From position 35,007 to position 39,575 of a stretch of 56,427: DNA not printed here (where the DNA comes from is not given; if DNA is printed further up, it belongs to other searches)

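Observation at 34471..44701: Uncharacterised roughly 190-aa N-terminal module (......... ... AMHPG ... RW.AP..G ... GD.VDF) shared by three neighbouring secreted proteins, one of which is only this module plus a PEP-CTERM anchor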

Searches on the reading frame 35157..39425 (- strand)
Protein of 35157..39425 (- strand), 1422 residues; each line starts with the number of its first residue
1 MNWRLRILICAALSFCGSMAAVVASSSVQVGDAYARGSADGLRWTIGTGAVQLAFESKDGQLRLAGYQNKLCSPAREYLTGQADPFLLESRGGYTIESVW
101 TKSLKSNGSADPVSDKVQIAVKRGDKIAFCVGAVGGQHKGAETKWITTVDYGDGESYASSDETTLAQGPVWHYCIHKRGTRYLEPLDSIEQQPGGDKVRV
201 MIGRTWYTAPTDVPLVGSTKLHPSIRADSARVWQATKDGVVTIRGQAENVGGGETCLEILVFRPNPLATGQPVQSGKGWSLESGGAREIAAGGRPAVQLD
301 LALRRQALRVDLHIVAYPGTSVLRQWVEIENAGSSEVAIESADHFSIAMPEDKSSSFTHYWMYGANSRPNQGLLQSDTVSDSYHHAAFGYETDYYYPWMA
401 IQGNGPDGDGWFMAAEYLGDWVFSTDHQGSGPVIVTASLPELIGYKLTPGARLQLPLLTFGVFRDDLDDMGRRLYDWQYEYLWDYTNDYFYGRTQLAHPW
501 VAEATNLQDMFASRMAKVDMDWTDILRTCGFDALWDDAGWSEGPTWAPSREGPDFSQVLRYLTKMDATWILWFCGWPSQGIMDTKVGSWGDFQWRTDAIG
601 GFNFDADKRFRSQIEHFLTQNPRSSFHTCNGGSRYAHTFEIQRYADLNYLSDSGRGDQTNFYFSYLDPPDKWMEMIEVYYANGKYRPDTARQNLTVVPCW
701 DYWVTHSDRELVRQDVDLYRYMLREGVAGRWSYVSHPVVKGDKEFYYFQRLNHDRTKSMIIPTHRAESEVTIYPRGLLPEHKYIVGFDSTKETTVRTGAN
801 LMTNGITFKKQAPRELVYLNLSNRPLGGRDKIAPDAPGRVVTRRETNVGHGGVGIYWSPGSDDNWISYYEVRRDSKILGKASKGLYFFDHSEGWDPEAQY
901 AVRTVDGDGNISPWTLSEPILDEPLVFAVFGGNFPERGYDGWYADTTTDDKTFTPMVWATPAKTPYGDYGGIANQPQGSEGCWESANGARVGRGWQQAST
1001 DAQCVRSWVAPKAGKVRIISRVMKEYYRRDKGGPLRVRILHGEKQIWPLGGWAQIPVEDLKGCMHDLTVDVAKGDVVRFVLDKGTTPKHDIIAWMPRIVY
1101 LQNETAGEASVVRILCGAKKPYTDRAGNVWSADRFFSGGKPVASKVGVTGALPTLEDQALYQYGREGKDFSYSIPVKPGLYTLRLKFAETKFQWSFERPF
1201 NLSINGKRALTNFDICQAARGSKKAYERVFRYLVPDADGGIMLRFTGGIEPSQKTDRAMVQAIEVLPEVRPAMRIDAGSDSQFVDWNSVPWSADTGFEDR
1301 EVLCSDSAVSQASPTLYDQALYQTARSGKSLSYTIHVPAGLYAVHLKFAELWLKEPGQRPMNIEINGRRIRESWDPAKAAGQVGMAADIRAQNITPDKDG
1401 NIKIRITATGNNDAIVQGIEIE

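Call 8: search_protein_families(library=pfam, proteins=[window:35157-39425:-], max_evalue=0.1)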
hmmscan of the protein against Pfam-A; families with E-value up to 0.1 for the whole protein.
window:35157-39425:- (1422 aa): 4 families
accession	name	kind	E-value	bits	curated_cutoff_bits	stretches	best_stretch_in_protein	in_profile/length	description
PF11721.14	Malectin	-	1e-37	130.1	23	2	1111-1232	2-128/163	Malectin domain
PF16875.11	Glyco_hydro_36N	-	3.4e-05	23.9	27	1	304-358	108-161/253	Glycosyl hydrolase family 36 N-terminal domain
PF12819.13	Malectin_like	-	0.002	17.9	24.5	0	1309-1421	213-328/331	Malectin-like domain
PF16874.11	Glyco_hydro_36C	-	0.005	17.7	27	1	767-811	27-67/77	Glycosyl hydrolase family 36 C-terminal domain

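Call 9: search_protein_families(library=ncbifam, proteins=[window:35157-39425:-], max_evalue=0.1)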
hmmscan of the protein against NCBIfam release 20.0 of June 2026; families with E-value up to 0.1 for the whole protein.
window:35157-39425:- (1422 aa): 0 families

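Call 48: find_homologous_proteins(query=window:35157-39425:-, max_evalue=1e-10)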
Query window:35157-39425:- (1422 aa): 134 proteins with E <= 1e-10 among 8000 candidates; the best 120 are listed.
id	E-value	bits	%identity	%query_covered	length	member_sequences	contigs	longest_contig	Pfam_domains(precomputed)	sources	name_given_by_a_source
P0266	0.0e+0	3383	100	100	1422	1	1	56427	PF11721.15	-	-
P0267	0.0e+0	2578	75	100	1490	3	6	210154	PF11721.15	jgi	jgi:hypothetical protein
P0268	0.0e+0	1848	55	100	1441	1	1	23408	PF11721.15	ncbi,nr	ncbi:MAG: hypothetical protein JXQ73_30800 [Phycisphaerae bacterium]|nr:hypothetical protein [Phycis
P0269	0.0e+0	1848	55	100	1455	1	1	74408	PF11721.15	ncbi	ncbi:MAG: malectin domain-containing carbohydrate-binding protein [Armatimonadota bacterium]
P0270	0.0e+0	1837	56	100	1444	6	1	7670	PF11721.15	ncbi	-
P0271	0.0e+0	1815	57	100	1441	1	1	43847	PF11721.15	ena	-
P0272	0.0e+0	1811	56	100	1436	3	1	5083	PF11721.15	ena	-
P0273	0.0e+0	1799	56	100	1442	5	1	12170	PF11721.15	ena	-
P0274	0.0e+0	1794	54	100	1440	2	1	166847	PF11721.15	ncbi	-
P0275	0.0e+0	1790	55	98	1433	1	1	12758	PF12819.14,PF11721.15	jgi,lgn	-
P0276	0.0e+0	1788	54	100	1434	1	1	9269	PF11721.15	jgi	-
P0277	0.0e+0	1769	55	98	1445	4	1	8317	PF11721.15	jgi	jgi:hypothetical protein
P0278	0.0e+0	1768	54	100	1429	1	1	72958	PF12819.14,PF11721.15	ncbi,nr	ncbi:MAG: hypothetical protein HZB26_01530 [Candidatus Hydrogenedentes bacterium]|nr:hypothetical pr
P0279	0.0e+0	1768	53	100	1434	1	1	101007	PF11721.15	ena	-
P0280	0.0e+0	1754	55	97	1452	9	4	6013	PF11721.15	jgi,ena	-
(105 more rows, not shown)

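Call 51: find_encoding_contigs(protein=P0267, flank=10000, max_places=3)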
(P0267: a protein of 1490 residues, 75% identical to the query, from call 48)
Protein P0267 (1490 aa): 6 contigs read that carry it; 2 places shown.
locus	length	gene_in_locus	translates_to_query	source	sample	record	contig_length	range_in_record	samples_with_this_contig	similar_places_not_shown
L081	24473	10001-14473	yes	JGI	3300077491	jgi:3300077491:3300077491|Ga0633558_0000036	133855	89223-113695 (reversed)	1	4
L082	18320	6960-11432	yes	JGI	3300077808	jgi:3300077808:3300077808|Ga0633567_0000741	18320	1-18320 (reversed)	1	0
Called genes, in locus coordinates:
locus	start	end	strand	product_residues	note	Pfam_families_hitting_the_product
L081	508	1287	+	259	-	PF07963:N_methyl (weak)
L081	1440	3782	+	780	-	PF17829:GH115_C (faint)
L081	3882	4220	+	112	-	-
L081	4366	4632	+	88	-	PF07836:DmpG_comm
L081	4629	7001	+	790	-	PF02018:CBM_4_9 (faint)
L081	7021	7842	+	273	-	PF02633:Creatininase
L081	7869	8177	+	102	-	-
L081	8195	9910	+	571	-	PF00474:SSF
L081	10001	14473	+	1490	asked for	PF11721:Malectin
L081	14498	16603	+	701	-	PF02065:Melibiase, PF16874:Glyco_hydro_36C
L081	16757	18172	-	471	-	PF00083:Sugar_tr, PF07690:MFS_1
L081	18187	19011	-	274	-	PF00106:adh_short, PF08659:KR, PF13561:adh_short_C2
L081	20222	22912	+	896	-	PF01301:Glyco_hydro_35, PF02449:Glyco_hydro_42 (weak), PF13364:BetaGal_ABD2 (faint), PF02837:Glyco_hydro_2_N (weak), PF22666:Glyco_hydro_2_N2 (weak), PF21467:BetaGal_gal-bd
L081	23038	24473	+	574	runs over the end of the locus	PF02366:PMT, PF13231:PMT_2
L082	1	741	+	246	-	?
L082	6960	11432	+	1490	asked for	PF11721:Malectin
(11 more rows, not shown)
